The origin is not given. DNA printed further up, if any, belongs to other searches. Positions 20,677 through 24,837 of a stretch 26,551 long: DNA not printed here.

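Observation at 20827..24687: A single 1286-aa polypeptide fusing an MMPL/RND-like exporter, an HX4D lysophospholipid acyltransferase and a SAM methyltransferase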

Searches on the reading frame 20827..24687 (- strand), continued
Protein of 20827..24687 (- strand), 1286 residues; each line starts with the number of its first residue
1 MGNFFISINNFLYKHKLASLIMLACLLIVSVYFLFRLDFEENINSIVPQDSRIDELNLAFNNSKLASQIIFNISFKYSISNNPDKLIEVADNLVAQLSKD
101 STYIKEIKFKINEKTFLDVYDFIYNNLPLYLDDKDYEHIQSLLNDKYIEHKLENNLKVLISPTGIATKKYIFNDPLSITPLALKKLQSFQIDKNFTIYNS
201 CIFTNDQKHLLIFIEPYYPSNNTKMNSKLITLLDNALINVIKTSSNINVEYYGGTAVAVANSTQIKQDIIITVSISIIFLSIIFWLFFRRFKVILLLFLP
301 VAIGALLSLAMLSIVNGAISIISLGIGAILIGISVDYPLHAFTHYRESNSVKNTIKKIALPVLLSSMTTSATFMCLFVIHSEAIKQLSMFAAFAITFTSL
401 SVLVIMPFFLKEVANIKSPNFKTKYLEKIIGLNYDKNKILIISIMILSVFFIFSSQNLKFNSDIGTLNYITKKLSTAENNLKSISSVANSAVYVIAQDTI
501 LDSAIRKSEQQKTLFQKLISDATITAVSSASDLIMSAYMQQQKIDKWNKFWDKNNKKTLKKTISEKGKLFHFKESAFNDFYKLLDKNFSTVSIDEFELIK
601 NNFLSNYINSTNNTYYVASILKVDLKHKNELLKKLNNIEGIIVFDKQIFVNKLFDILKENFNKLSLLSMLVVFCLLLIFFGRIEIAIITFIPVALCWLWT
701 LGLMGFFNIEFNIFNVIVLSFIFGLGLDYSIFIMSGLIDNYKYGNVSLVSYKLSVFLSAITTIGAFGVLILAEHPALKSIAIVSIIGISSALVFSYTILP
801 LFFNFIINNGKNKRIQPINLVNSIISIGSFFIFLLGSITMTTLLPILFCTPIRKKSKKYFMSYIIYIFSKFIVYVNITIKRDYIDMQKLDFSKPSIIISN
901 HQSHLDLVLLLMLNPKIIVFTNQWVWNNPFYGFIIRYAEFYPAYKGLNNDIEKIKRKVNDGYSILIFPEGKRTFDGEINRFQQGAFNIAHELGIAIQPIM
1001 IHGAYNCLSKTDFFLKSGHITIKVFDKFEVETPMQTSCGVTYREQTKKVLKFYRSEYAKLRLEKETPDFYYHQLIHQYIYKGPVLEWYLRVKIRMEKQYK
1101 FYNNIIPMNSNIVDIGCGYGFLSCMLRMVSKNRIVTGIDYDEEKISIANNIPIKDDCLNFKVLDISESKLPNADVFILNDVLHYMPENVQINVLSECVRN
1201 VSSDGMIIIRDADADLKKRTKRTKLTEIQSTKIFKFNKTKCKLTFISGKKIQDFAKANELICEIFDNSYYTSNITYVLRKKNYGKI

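Call 32: find_encoding_contigs(protein=P0054, flank=10000, max_places=1)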
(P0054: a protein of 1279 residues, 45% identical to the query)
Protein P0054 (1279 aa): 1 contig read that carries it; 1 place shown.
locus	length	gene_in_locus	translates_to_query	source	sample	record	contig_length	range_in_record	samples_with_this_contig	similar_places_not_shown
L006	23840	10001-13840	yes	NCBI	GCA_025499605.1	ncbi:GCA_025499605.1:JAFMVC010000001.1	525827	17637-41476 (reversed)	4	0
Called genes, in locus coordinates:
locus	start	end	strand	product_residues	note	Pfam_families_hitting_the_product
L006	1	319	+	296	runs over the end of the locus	PF03279:Lip_A_acyltrans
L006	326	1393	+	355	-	PF08100:Dimerisation (weak), PF21212:Dimerisation2-like_dom, PF10294:Methyltransf_16 (weak), PF13489:Methyltransf_23, PF00891:Methyltransf_2, PF08242:Methyltransf_12, PF13649:Methyltransf_25 (weak)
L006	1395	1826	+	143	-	PF22817:ApeP-like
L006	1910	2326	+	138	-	PF13279:4HBT_2, PF03061:4HBT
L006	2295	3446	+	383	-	PF00109:ketoacyl-synt, PF08545:ACP_syn_III (faint), PF02801:Ketoacyl-synt_C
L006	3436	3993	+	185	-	-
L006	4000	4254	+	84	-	PF00550:PP-binding (weak)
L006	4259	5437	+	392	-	PF00109:ketoacyl-synt, PF00108:Thiolase_N (faint), PF02801:Ketoacyl-synt_C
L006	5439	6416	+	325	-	PF13723:Ketoacyl-synt_2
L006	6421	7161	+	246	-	PF01522:Polysacc_deac_1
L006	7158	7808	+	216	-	PF03548:LolA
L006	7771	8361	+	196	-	-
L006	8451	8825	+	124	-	PF07977:FabA (weak), PF22818:ApeI-like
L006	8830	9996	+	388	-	PF00535:Glycos_transf_2, PF09835:DUF2062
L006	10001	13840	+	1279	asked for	PF03176:MMPL, PF01553:Acyltransferase, PF00891:Methyltransf_2, PF05175:MTS, PF08241:Methyltransf_11 (weak), PF08242:Methyltransf_12, PF13649:Methyltransf_25, PF13847:Methyltransf_31, +2 more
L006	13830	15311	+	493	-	PF00070:Pyr_redox (faint), PF00890:FAD_binding_2, PF01266:DAO, PF01494:FAD_binding_3 (weak), PF01593:Amino_oxidase, PF01946:Thi4 (weak), PF12831:FAD_oxidored (weak), PF13450:NAD_binding_8, +1 more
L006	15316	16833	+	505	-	PF00890:FAD_binding_2 (weak), PF01266:DAO (weak), PF01593:Amino_oxidase, PF01946:Thi4 (weak), PF13450:NAD_binding_8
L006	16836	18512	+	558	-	PF03417:AAT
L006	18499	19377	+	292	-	PF12838:Fer4_7 (faint), PF12801:Fer4_5 (weak), PF00037:Fer4 (faint), PF14697:Fer4_21 (faint), PF13237:Fer4_10 (weak), PF13746:Fer4_18 (weak), PF13187:Fer4_9 (weak)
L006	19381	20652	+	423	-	PF03403:PAF-AH_p_II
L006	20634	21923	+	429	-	PF00501:AMP-binding, PF14535:AMP-binding_C_2 (weak)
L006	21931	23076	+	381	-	-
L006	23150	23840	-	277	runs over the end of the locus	PF00037:Fer4 (weak), PF12797:Fer4_2 (faint), PF12837:Fer4_6 (faint), PF13237:Fer4_10, PF14697:Fer4_21 (weak), PF12838:Fer4_7 (weak), PF13187:Fer4_9, PF00881:Nitroreductase, +3 more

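Call 33: find_encoding_contigs(protein=P0112, flank=10000, max_places=1)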
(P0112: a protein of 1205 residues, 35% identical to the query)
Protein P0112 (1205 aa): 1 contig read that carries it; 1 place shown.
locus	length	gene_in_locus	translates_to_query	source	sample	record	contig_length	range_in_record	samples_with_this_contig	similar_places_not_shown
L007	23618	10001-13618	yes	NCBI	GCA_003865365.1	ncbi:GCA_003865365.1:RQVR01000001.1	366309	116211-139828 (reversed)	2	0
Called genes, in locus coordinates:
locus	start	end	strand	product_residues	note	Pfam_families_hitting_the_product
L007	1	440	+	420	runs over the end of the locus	PF12679:ABC2_membrane_2, PF12698:ABC2_membrane_3, PF01061:ABC2_membrane, PF12730:ABC2_membrane_4 (weak)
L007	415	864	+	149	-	PF13279:4HBT_2, PF03061:4HBT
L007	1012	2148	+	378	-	PF00109:ketoacyl-synt (weak), PF02801:Ketoacyl-synt_C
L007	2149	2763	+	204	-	-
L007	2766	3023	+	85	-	PF00550:PP-binding (weak)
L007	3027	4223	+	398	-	PF00109:ketoacyl-synt, PF00108:Thiolase_N (weak), PF02801:Ketoacyl-synt_C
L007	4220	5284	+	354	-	PF13723:Ketoacyl-synt_2 (weak), PF00109:ketoacyl-synt (weak)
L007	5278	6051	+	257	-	PF01522:Polysacc_deac_1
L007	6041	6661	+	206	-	PF03548:LolA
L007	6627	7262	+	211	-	-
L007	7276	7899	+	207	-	PF13505:OMP_b-brl, PF13568:OMP_b-brl_2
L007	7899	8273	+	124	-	PF07977:FabA, PF22818:ApeI-like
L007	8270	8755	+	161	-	-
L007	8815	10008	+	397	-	PF00535:Glycos_transf_2, PF09835:DUF2062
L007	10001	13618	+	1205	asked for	PF00873:ACR_tran (faint), PF03176:MMPL, PF01553:Acyltransferase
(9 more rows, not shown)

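Call 34: find_encoding_contigs(protein=P0087, flank=10000, max_places=1)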
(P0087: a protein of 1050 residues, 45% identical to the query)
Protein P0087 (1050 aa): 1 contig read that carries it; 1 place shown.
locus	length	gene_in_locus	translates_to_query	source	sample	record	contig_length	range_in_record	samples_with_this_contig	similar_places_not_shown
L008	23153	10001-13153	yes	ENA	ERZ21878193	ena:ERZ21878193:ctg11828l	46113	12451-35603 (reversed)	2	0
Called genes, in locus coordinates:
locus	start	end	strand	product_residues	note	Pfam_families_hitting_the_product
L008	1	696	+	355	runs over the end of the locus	PF08100:Dimerisation (weak), PF21212:Dimerisation2-like_dom, PF10294:Methyltransf_16 (weak), PF13489:Methyltransf_23, PF00891:Methyltransf_2, PF08242:Methyltransf_12, PF13649:Methyltransf_25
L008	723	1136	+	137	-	PF22817:ApeP-like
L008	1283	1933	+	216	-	-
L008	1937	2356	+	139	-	PF13279:4HBT_2, PF03061:4HBT (weak)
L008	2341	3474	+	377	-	PF00109:ketoacyl-synt, PF08545:ACP_syn_III (weak), PF02801:Ketoacyl-synt_C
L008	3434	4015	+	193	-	-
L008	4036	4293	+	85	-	PF00550:PP-binding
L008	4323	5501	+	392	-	PF00109:ketoacyl-synt, PF02801:Ketoacyl-synt_C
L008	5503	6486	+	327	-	PF13723:Ketoacyl-synt_2, PF00109:ketoacyl-synt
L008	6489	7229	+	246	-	PF01522:Polysacc_deac_1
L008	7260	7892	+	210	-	PF03548:LolA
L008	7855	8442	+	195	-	-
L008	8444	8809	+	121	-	PF22818:ApeI-like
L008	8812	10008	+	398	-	PF00535:Glycos_transf_2, PF09835:DUF2062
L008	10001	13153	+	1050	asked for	PF03176:MMPL, PF01553:Acyltransferase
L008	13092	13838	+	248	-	PF00891:Methyltransf_2 (weak), PF13489:Methyltransf_23, PF05175:MTS, PF13649:Methyltransf_25, PF13847:Methyltransf_31, PF08241:Methyltransf_11, PF08242:Methyltransf_12, PF01739:CheR (weak), +1 more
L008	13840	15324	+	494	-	PF00070:Pyr_redox (faint), PF00890:FAD_binding_2, PF01266:DAO, PF01593:Amino_oxidase, PF01946:Thi4 (weak), PF03486:HI0933_like (faint), PF12831:FAD_oxidored (weak), PF13450:NAD_binding_8, +1 more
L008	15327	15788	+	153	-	PF01946:Thi4 (weak), PF00890:FAD_binding_2 (weak), PF01266:DAO (weak), PF01494:FAD_binding_3 (faint), PF13738:Pyr_redox_3 (faint), PF13450:NAD_binding_8, PF01593:Amino_oxidase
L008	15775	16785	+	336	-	-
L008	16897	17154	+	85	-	-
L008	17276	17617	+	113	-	-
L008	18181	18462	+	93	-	-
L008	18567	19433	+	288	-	PF12801:Fer4_5 (faint), PF00037:Fer4 (faint), PF12838:Fer4_7 (faint), PF14697:Fer4_21 (faint), PF13187:Fer4_9, PF13237:Fer4_10 (weak)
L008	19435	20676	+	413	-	PF03403:PAF-AH_p_II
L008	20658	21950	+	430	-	PF00501:AMP-binding, PF14535:AMP-binding_C_2 (faint)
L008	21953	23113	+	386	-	-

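Call 38: find_related_loci(query=A1, collection=genome_contigs, flank=10000)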
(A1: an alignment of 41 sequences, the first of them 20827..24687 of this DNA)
Query A1 (1286 aa) in genome_contigs; peptide patterns used: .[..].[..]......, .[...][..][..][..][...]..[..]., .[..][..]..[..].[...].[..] (x = any residue, [..] = any of these).
600 stretches matched a pattern (row limit reached: there are more); 557 encode a relative of the query (tblastn E <= 1e-3); the best 80 are kept; 80 distinct loci.
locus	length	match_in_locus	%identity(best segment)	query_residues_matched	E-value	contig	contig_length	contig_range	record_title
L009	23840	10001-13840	52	1-1281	0e+0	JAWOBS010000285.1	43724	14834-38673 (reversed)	MAG: Bacteroidales bacterium isolate BLK3-3.bin.235 k191_1295941, whole genome shotgun sequence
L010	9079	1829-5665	51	1-1280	0e+0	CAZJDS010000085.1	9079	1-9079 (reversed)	MAG TPA_asm: uncultured Alkaliflexus sp. isolate binchicken_co39_218 genome assembly, contig: NODE_17672_length_9079_cov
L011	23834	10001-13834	55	1-1280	0e+0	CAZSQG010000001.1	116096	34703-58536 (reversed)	MAG TPA_asm: uncultured Marinilabiliaceae bacterium isolate SRP192927_co6_672 genome assembly, contig: NODE_103_length_1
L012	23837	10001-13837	48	1-1280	0e+0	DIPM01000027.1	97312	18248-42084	MAG TPA_asm: Marinilabiliaceae bacterium UBA5488 UBA5488_contig_1004, whole genome shotgun sequence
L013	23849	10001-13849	49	1-1286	0e+0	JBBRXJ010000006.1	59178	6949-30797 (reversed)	MAG: Bacteroidales bacterium isolate La4_metabat2.187 La4_metabat2.187_K_2403668_L_59178_cov_15.9969, whole genome shotg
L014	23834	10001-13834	44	1-1279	0e+0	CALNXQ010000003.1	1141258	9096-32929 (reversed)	MAG: uncultured Marinilabiliaceae bacterium isolate LOGT_bin.0004 genome assembly, contig: contig_15411, whole genome sh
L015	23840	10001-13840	46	1-1284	0e+0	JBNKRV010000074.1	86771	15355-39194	MAG: Marinilabiliaceae bacterium isolate B1B2.bin.20.orig k141_1398151, whole genome shotgun sequence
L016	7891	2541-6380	47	1-1280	0e+0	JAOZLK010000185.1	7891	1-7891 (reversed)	MAG: Bacteroidales bacterium isolate GMC10.metabat2.103 NODE_10087_length_7891_cov_6.119704, whole genome shotgun sequen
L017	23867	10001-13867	46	1-1285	0e+0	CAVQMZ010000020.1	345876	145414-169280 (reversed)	MAG: uncultured Bacteroidetes bacterium isolate MFD03804.bin.1.160 genome assembly, contig: contig_50016, whole genome s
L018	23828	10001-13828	47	1-1280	0e+0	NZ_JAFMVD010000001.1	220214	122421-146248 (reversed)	Carboxylicivirga fragile strain N1Y90 scaffold_1_length=220215, whole genome shotgun sequence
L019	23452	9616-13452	43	1-1281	0e+0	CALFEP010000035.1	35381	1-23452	MAG TPA_asm: uncultured Bacteroidetes bacterium isolate SRR3330207_bin.16_CONCOCT_v1.1_MAG genome assembly, contig: ERZ7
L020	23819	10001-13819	42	10-1281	0e+0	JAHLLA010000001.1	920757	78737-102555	MAG: Bacteroidetes bacterium isolate MAG23 NODE_14_length_920757_cov_997.208040, whole genome shotgun sequence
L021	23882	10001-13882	39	1-1286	0e+0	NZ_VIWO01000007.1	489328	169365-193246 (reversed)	Chitinophaga polysaccharea strain 1209 Ga0365422_107, whole genome shotgun sequence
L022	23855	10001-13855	42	1-1280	0e+0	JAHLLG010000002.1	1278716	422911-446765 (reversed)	MAG: Bacteroidetes bacterium isolate MAG82 NODE_3_length_1278716_cov_396.054102, whole genome shotgun sequence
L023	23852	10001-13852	38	1-1280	0e+0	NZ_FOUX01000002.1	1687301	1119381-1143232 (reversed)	Chitinophaga sp. YR627, whole genome shotgun sequence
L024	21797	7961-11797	40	1-1280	0e+0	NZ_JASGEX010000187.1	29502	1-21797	MAG: Parafilimonas sp. isolate 8M025 JMF-2106-05-0008A.bin.25_186, whole genome shotgun sequence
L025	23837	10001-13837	41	4-1280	0e+0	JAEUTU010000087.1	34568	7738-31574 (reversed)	MAG: Bacteroidia bacterium isolate new MAG-337 k141_560791, whole genome shotgun sequence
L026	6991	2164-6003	39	5-1280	0e+0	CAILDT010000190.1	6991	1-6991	MAG: uncultured Bacteroidetes bacterium isolate LinL4_bin-1161 genome assembly, contig: bin-1161:190/994, whole genome s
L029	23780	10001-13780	39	21-1280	0e+0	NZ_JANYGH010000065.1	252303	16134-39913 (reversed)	MAG: Mucilaginibacter sp. isolate 341R_metabinner_11 341R_k141_682605, whole genome shotgun sequence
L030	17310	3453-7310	38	1-1280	0e+0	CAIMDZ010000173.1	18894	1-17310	MAG: uncultured Bacteroidetes bacterium isolate Umea3_bin-3336 genome assembly, contig: bin-3336:173/226, whole genome s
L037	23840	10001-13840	47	1-1280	0e+0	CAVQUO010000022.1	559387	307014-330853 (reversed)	MAG: uncultured Bacteroidetes bacterium isolate MFD09964.bin.2.95 genome assembly, contig: contig_53895, whole genome sh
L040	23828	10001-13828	37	1-1280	0e+0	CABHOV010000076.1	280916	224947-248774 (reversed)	MAG: uncultured Bacteroides sp. isolate Bacteroidetes_sp_nbed49b3 genome assembly, contig: NODE_68_length_280916_cov_14.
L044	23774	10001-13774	40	17-1280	0e+0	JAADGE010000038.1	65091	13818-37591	MAG: Chlorobiota bacterium isolate M_MetaBat.100 contig-127_1051, whole genome shotgun sequence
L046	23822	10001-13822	40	1-1280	0e+0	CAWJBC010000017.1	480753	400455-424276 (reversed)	MAG: uncultured Bacteroidales bacterium isolate MFD04716.bin.1.251 genome assembly, contig: contig_5948, whole genome sh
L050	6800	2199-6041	38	1-1280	0e+0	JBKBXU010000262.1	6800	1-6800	MAG: Cytophagaceae bacterium isolate 21H_023.bin.6 NODE_8741_length_6800_cov_1.748465, whole genome shotgun sequence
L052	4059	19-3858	40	10-1286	0e+0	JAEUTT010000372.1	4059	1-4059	MAG: Bacteroidia bacterium isolate new MAG-336 k141_1927878, whole genome shotgun sequence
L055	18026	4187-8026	37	1-1280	0e+0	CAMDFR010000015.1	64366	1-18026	MAG: Chitinophaga pinensis isolate MiH-22jul19-357 genome assembly, contig: MiH-22jul19-C635, whole genome shotgun seque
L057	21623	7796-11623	39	1-1280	0e+0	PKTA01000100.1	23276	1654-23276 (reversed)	MAG: Marinilabiliales bacterium isolate BM524 sc_1273, whole genome shotgun sequence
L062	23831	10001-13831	38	1-1280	0e+0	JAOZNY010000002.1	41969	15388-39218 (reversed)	MAG: Bacteroidales bacterium isolate GMC4.concoct.290_sub GMC4_468_length_41969_cov_25.359641, whole genome shotgun sequ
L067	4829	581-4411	36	1-1280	0e+0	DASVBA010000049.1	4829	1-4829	MAG TPA_asm: Chryseolinea sp. isolate SMAG_U1967 k141_1364412, whole genome shotgun sequence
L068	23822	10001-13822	39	1-1280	0e+0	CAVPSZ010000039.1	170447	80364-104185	MAG: uncultured Bacteroidales bacterium isolate MFD00032.bin.2.138 genome assembly, contig: contig_78372, whole genome s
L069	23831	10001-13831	35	1-1280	0e+0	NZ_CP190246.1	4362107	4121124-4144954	Niabella insulamsoli strain N803 chromosome, complete genome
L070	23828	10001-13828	36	1-1280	0e+0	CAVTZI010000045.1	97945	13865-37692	MAG: uncultured Bacteroidetes bacterium isolate MFD09267.bin.3.248 genome assembly, contig: contig_83518, whole genome s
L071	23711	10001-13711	37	37-1280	0e+0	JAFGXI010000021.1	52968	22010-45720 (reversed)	MAG: Bacteroidales bacterium isolate ZodW_Metabat.352 k87_6801663, whole genome shotgun sequence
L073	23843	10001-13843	38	1-1280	0e+0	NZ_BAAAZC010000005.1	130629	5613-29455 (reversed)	Mucilaginibacter dorajii strain JCM 16601 sequence05, whole genome shotgun sequence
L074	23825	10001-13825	37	1-1280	0e+0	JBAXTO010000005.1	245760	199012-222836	MAG: Bacteroidota bacterium isolate ELA637 MAG637_5, whole genome shotgun sequence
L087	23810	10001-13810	36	19-1286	0e+0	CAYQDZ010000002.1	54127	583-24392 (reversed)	MAG TPA_asm: uncultured Bacteroidales bacterium isolate binchicken_co116_374 genome assembly, contig: NODE_425_length_54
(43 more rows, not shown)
